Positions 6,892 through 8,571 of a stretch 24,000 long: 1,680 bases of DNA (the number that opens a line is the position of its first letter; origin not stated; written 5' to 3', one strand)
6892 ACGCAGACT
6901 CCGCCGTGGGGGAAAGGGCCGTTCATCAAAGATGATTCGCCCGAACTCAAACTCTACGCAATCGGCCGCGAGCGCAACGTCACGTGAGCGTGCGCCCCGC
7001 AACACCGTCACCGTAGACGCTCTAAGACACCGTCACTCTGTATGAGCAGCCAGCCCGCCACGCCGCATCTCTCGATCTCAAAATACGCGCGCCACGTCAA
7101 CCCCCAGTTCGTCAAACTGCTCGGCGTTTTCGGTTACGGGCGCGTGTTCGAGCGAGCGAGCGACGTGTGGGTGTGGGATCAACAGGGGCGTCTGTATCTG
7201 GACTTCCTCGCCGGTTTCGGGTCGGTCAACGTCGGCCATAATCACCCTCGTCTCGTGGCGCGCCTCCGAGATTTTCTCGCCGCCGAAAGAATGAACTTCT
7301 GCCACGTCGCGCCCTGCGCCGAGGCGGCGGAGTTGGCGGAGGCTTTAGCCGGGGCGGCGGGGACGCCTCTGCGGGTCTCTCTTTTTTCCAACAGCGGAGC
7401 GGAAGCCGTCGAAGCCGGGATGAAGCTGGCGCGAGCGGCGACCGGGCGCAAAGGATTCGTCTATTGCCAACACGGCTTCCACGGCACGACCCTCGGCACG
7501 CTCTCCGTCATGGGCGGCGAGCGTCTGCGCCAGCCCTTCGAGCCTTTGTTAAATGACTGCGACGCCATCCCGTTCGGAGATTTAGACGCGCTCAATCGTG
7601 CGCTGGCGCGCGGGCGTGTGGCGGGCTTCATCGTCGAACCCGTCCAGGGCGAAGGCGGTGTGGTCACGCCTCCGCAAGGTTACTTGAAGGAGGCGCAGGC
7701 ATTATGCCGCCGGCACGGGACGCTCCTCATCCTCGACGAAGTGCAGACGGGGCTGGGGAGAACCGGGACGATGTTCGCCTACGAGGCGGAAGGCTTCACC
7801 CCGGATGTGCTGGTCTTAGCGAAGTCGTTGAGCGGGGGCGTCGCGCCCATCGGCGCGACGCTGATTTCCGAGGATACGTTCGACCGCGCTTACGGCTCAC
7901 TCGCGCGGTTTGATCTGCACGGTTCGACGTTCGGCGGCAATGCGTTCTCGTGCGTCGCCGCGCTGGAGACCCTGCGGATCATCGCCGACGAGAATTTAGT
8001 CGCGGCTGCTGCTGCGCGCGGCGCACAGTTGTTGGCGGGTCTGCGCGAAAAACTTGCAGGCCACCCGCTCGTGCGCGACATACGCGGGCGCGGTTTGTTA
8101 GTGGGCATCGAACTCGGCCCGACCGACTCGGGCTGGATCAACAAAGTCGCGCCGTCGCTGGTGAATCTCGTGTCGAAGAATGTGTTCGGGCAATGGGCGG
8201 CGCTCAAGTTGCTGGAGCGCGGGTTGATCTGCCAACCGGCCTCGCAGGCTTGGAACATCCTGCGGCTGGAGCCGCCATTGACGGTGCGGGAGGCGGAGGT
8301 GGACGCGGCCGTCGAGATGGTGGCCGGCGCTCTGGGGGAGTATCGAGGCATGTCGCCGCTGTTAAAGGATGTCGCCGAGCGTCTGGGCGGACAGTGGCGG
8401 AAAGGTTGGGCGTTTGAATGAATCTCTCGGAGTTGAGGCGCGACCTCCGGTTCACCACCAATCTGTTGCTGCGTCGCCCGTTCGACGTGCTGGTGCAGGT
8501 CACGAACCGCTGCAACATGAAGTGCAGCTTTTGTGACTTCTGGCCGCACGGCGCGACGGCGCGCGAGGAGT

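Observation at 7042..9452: Class-III aminotransferase translationally coupled (ATGA) to a SPASM/twitch radical-SAM enzyme inside a fatty-acid-type cluster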

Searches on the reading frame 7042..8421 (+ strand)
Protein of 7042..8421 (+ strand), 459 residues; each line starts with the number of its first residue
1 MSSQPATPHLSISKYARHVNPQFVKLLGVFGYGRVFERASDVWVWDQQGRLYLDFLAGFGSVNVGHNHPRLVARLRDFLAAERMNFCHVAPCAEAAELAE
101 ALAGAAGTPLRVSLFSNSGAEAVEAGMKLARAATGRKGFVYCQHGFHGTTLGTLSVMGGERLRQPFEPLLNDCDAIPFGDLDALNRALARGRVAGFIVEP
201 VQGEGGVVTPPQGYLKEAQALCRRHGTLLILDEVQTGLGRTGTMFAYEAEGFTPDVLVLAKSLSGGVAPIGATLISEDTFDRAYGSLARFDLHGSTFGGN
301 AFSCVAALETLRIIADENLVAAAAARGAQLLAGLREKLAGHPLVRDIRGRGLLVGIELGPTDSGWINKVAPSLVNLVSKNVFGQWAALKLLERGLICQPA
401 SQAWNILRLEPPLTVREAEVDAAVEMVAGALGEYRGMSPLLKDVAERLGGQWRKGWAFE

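Call 5: search_protein_families(library=pfam, proteins=[window:7042-8421:+], max_evalue=0.01)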
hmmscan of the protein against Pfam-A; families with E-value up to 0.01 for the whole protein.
window:7042-8421:+ (459 aa): 1 family
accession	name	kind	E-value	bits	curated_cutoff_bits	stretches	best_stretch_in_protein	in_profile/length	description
PF00202.27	Aminotran_3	-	2.7e-93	313.3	30.5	1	35-430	12-402/403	Aminotransferase class-III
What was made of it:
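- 7042..8421 (+): AT1, a PigE-like class-III aminotransferase with a conserved C-terminal tail (residues 431-458). Pfam Aminotran_3 at 313 bits (call 5).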

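Call 6: search_protein_families(library=ncbifam, proteins=[window:7042-8421:+], max_evalue=0.01)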
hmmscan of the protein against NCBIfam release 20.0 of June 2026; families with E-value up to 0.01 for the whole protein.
window:7042-8421:+ (459 aa): 70 families (the best 25 are shown)
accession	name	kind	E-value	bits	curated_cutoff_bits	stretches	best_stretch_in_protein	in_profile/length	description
NF053554.1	prodigi_MAP_PigE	equivalog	2.2e-139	466.3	850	1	10-387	378-756/837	prodigiosin MAP biosynthesis aminotransferase PigE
NF002874.0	PRK03244.1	equivalog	9.8e-96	320.9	457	1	35-432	28-393/399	acetylornithine transaminase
TIGR00707.1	argD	subfamily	2.4e-92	309.7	410.05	1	36-430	13-379/381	acetylornithine/succinylornithine family transaminase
NF008570.0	PRK11522.1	equivalog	1.3e-91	307.6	612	1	13-433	45-456/464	putrescine aminotransferase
NF002797.0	PRK02936.1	equivalog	6.8e-87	291.7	496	1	36-431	15-377/385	acetylornithine transaminase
NF004426.0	PRK05769.1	equivalog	5.5e-83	279.2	552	2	187-432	216-438/441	acetyl ornithine aminotransferase family protein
TIGR01885.1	Orn_aminotrans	equivalog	3e-82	276.5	378.4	1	35-429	22-399/402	ornithine--oxo-acid transaminase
TIGR03372.1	putres_am_tran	equivalog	2.1e-81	274.1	658.65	1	12-364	32-394/442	putrescine aminotransferase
NF002325.0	PRK01278.1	subfamily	4.4e-81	272.5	372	1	36-434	17-389/395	acetylornithine transaminase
NF005993.0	PRK08117.1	subfamily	2.7e-80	270.1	574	2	184-434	199-430/433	aspartate aminotransferase family protein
NF042418.1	LysJ_Th_th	equivalog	6e-75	252.6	700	1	37-368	23-344/386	[LysW]-aminoadipate semialdehyde transaminase LysJ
NF003145.0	PRK04073.1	equivalog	5.6e-72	242.5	656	1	35-428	25-392/396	ornithine--oxo-acid transaminase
NF005685.0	PRK07483.1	equivalog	9.2e-71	238.9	485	2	186-432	193-436/444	aspartate aminotransferase family protein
NF005102.0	PRK06541.1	equivalog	9.2e-71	238.7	574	1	33-433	35-455/460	aspartate aminotransferase family protein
NF003468.0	PRK05093.1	subfamily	1.5e-70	238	522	1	37-429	28-397/405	acetylornithine/succinyldiaminopimelate transaminase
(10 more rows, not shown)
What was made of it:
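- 7042..8421 (+): NCBIfam PigE 466 bits against ArgD 321 bits (call 6).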

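Call 7: search_solved_structures(query=window:7042-8421:+, max_evalue=1e-20)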
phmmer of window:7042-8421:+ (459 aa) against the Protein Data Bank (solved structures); distinct sequences matched with E-value up to 1e-20: 172 (the best 60 are shown).
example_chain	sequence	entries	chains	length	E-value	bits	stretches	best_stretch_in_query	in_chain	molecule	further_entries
4ppm_A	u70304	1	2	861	5.4e-97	328.8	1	11-373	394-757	Aminotransferase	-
4uox_A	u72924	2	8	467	1.2e-77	265.1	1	12-365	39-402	PUTRESCINE AMINOTRANSFERASE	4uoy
8cpl_A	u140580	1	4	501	1.5e-77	264.7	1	12-365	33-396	Putrescine aminotransferase,Immunoglobulin G-binding protein A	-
5h7d_A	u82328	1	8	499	1.6e-77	264.6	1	12-365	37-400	Putrescine aminotransferase,Immunoglobulin G-binding protein A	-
5x3f_A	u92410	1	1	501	1.6e-77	264.6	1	12-365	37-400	Putrescine aminotransferase,Immunoglobulin G-binding protein A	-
8r2p_A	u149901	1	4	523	1.9e-77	264.4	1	12-365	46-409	Putrescine aminotransferase,Immunoglobulin G-binding protein A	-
3ruy_A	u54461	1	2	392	3.6e-66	227.2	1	35-359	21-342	Ornithine aminotransferase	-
7nn1_A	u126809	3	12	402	1.8e-64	221.6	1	42-359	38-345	Acetylornithine aminotransferase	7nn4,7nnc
2ord_A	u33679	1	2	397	1.4e-63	218.7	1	34-428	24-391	Acetylornithine aminotransferase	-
2e54_A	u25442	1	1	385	1.8e-63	218.3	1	36-428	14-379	Acetylornithine aminotransferase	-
1vef_A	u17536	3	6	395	7e-63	216.3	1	36-366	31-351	Acetylornithine/acetyl-lysine aminotransferase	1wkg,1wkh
5viu_A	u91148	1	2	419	9.1e-62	212.7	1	35-428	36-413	Acetylornithine aminotransferase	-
8ht2_A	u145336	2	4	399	1.2e-59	205.7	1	42-358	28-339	Acetylornithine aminotransferase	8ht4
3lg0_A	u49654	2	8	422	6.2e-58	200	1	35-426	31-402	Ornithine aminotransferase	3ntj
6hx7_A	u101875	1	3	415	3.7e-57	197.5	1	36-427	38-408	Ornithine aminotransferase, mitochondrial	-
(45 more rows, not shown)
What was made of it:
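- YgjG is the second-best PDB hit (call 7).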

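Call 33: find_homologous_proteins(query=window:7042-8418:+, max_evalue=1e-20)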
Query window:7042-8418:+ (459 aa): 7920 proteins with E <= 1e-20 among 8000 candidates; the best 120 are listed.
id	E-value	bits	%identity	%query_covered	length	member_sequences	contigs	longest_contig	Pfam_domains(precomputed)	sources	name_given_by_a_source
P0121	4.7e-277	937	90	100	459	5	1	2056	PF00202.28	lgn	-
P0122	3.3e-262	888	85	100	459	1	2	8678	PF00202.28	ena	-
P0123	5.4e-261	884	85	100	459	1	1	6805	PF00202.28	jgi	jgi:putrescine aminotransferase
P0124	1.8e-258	876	85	100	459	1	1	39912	PF00202.28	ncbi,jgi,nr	ncbi:MAG TPA: aminotransferase class III-fold pyridoxal phosphate-dependent enzyme [Pyrinomonadaceae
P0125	1.8e-209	715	70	98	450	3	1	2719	PF00202.28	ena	-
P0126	2.3e-208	711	71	98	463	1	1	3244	PF00202.28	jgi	jgi:putrescine aminotransferase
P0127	1.7e-207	708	70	98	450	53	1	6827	PF00202.28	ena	-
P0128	1.2e-204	699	68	98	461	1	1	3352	PF00202.28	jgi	jgi:putrescine aminotransferase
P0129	7.3e-203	693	66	98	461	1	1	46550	PF00202.28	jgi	jgi:putrescine aminotransferase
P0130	1.0e-201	689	69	97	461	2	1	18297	PF00202.28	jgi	-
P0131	1.2e-201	689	68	99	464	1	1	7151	PF00202.28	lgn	-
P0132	2.4e-201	688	65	100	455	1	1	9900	PF00202.28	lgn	-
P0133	3.0e-201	687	66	99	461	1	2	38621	PF00202.28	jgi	-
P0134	4.0e-201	687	68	100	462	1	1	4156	PF00202.28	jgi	-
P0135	5.6e-201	686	68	98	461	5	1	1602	PF00202.28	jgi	jgi:putrescine aminotransferase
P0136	5.7e-201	686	68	97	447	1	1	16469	PF00202.28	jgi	jgi:putrescine aminotransferase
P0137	1.9e-200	685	69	98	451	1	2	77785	PF00202.28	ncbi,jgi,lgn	jgi:putrescine aminotransferase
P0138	2.1e-199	681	67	98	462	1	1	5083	PF00202.28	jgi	jgi:putrescine aminotransferase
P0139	4.4e-199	680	66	100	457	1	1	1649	PF00202.28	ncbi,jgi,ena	jgi:putrescine aminotransferase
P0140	9.1e-199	679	65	99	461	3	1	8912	PF00202.28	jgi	jgi:putrescine aminotransferase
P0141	1.3e-198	679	65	98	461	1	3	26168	PF00202.28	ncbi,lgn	-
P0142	3.2e-198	677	67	99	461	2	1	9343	PF00202.28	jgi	jgi:putrescine aminotransferase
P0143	4.2e-198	677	67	98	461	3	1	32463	PF00202.28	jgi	-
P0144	2.3e-197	675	65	98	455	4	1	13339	PF00202.28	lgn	-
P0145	4.5e-197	674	67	97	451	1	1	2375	PF00202.28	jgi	-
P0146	5.2e-197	673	66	97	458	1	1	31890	PF00202.28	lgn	-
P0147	7.6e-197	673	63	98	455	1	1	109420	PF00202.28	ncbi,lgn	ncbi:MAG: aspartate aminotransferase family protein [Pseudomonadota bacterium]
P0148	1.2e-196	672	65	97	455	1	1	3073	PF00202.28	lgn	-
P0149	1.3e-196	672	65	99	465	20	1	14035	PF00202.28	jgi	jgi:putrescine aminotransferase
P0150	1.3e-196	672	68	97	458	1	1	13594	PF00202.28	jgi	jgi:putrescine aminotransferase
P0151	1.7e-196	672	66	98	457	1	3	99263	PF00202.28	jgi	jgi:putrescine aminotransferase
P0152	2.2e-196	671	66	99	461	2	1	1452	PF00202.28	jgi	jgi:putrescine aminotransferase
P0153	4.8e-196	670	64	99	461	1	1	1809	PF00202.28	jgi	jgi:putrescine aminotransferase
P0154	1.1e-195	669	64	98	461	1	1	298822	PF00202.28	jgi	jgi:putrescine aminotransferase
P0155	3.0e-195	668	64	99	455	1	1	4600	PF00202.28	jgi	jgi:putrescine aminotransferase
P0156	3.4e-195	667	65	98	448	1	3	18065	PF00202.28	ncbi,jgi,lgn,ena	-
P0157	5.0e-195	667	65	98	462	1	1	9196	PF00202.28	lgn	-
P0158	5.2e-195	667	65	98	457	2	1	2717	PF00202.28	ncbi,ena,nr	ncbi:MAG TPA: aspartate aminotransferase family protein [Planctomycetota bacterium]|nr:aspartate ami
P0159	1.4e-194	665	66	98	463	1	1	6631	PF00202.28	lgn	-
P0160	2.1e-194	665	67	97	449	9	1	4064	PF00202.28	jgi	jgi:putrescine aminotransferase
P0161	2.9e-194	664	67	97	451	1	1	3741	PF00202.28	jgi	jgi:putrescine aminotransferase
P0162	3.9e-194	664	66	98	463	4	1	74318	PF00202.28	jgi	-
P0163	6.8e-194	663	66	96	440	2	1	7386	PF00202.28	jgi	-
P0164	7.2e-194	663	66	97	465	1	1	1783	PF00202.28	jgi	jgi:putrescine aminotransferase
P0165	8.4e-194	663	67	98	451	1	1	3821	PF00202.28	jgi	jgi:putrescine aminotransferase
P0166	1.4e-193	662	63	100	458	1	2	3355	PF00202.28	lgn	-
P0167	2.5e-193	661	67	98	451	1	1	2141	PF00202.28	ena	-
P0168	2.5e-193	661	62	98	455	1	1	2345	PF00202.28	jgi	jgi:putrescine aminotransferase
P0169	4.0e-193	661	64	98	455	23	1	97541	PF00202.28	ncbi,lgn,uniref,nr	ncbi:aspartate aminotransferase family protein [Massilia sp. P8910]|uniref:aspartate aminotransferas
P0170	4.1e-193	661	65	98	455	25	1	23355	PF00202.28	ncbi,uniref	ncbi:aspartate aminotransferase family protein [Hyalangium sp.]|uniref:aspartate aminotransferase fa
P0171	7.1e-193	660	65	97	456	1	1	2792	PF00202.28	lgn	-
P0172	8.0e-193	660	65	97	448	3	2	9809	PF00202.28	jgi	-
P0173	9.9e-193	659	65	98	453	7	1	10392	PF00202.28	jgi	-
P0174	1.2e-192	659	63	99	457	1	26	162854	PF00202.28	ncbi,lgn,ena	-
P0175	1.4e-192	659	68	97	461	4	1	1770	PF00202.28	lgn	-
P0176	1.4e-192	659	63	98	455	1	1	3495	PF00202.28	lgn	-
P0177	1.4e-192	659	64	98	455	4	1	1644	PF00202.28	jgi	jgi:putrescine aminotransferase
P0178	2.0e-192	658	67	98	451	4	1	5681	PF00202.28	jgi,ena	-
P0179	2.9e-192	658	63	98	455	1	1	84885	PF00202.28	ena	-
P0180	4.0e-192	657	65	98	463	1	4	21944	PF00202.28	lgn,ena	-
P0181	4.1e-192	657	65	97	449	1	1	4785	PF00202.28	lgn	-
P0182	6.6e-192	657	64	97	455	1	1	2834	PF00202.28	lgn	-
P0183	1.5e-191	655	65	100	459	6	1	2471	PF00202.28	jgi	jgi:putrescine aminotransferase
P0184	1.7e-191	655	64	97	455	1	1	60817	PF00202.28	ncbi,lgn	ncbi:MAG: aspartate aminotransferase family protein [Pseudomonadota bacterium]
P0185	2.2e-191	655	64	98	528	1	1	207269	PF00202.28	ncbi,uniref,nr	ncbi:aminotransferase class III-fold pyridoxal phosphate-dependent enzyme [Massilia sp. CCM 8695]|un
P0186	2.8e-191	655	65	98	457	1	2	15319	PF00202.28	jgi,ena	-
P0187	3.1e-191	654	65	99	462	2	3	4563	PF00202.28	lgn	-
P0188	5.5e-191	654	63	98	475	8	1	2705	PF00202.28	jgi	jgi:putrescine aminotransferase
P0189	7.1e-191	653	60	99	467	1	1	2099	PF00202.28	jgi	-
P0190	1.0e-190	653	66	98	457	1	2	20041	PF00202.28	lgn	-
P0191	1.2e-190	652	63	98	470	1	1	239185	PF00202.28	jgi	jgi:putrescine aminotransferase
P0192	1.3e-190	652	60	100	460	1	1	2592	PF00202.28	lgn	-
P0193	1.5e-190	652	63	98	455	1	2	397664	PF00202.28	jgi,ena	-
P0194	1.9e-190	652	63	98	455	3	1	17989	PF00202.28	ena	-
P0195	3.3e-190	651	63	97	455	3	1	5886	PF00202.28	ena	-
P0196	4.2e-190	651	62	98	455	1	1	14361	PF00202.28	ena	-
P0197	4.3e-190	651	63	99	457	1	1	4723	PF00202.28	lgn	-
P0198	4.6e-190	651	63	98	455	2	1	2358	PF00202.28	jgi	-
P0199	7.3e-190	650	64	97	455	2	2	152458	PF00202.28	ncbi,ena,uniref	ncbi:aspartate aminotransferase family protein [Massilia sp. TWP1-3-3]|uniref:aspartate aminotransfe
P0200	1.2e-189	649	67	97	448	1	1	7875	PF00202.28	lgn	-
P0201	1.6e-189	649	62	98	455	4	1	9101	PF00202.28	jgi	jgi:putrescine aminotransferase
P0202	1.6e-189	649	63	99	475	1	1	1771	PF00202.28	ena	-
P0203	1.7e-189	649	63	97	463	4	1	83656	PF00202.28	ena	-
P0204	1.9e-189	649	65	98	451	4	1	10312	PF00202.28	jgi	-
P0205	2.2e-189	648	62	99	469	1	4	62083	PF00202.28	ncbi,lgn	-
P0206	2.6e-189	648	64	96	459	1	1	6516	PF00202.28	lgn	-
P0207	2.7e-189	648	65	96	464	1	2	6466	PF00202.28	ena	-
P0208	7.1e-189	647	64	100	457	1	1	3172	PF00202.28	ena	-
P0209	1.2e-188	646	65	98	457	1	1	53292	PF00202.28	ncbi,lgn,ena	-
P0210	1.6e-188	645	66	100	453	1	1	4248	PF00202.28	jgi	jgi:putrescine aminotransferase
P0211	2.7e-188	645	63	99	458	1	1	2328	PF00202.28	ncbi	-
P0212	2.7e-188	645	64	97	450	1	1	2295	PF00202.28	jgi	jgi:putrescine aminotransferase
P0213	2.9e-188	645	66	98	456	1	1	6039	PF00202.28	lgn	-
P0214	3.7e-188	644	66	100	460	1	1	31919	PF00202.28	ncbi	-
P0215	5.7e-188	644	63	100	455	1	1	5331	PF00202.28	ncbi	-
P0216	1.0e-187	643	64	97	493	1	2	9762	PF00202.28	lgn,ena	-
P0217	1.4e-187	642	65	97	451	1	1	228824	PF00202.28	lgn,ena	-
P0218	1.8e-187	642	63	99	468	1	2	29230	PF00202.28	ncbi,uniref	ncbi:aspartate aminotransferase family protein [Haliangium sp.]|uniref:aspartate aminotransferase fa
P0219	2.1e-187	642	66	98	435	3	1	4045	PF00202.28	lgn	-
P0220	2.1e-187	642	63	97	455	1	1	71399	PF00202.28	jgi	jgi:putrescine aminotransferase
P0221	2.3e-187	642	63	99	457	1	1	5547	PF00202.28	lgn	-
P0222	3.7e-187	641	66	99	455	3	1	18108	PF00202.28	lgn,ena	-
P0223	3.8e-187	641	63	100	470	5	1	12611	PF00202.28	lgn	-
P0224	3.8e-187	641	60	99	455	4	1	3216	PF00202.28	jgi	jgi:putrescine aminotransferase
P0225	3.9e-187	641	65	98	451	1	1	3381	PF00202.28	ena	-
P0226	4.3e-187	641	64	98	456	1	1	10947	PF00202.28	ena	-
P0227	5.5e-187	640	64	100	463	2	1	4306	PF00202.28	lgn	-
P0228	6.4e-187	640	61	98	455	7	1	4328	PF00202.28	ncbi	-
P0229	8.0e-187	640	64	99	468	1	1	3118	PF00202.28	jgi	jgi:putrescine aminotransferase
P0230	1.0e-186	639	64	97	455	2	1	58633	PF00202.28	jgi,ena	-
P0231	1.9e-186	639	63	99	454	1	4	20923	PF00202.28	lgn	-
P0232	2.3e-186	638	60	100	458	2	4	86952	PF00202.28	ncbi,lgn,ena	-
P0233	2.6e-186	638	66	95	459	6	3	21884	PF00202.28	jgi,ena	-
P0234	2.6e-186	638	65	99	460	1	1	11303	PF00202.28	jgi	jgi:putrescine aminotransferase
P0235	3.3e-186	638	63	99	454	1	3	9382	PF00202.28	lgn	-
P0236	3.5e-186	638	61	98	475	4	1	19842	PF00202.28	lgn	-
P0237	4.1e-186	637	63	99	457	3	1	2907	PF00202.28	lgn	-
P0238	4.7e-186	637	61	99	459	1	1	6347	PF00202.28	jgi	-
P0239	5.0e-186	637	59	98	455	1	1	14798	PF00202.28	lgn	-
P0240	6.8e-186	637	62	100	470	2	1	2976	PF00202.28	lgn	-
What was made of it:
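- JGI names many homologues 'putrescine aminotransferase' (call 33).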
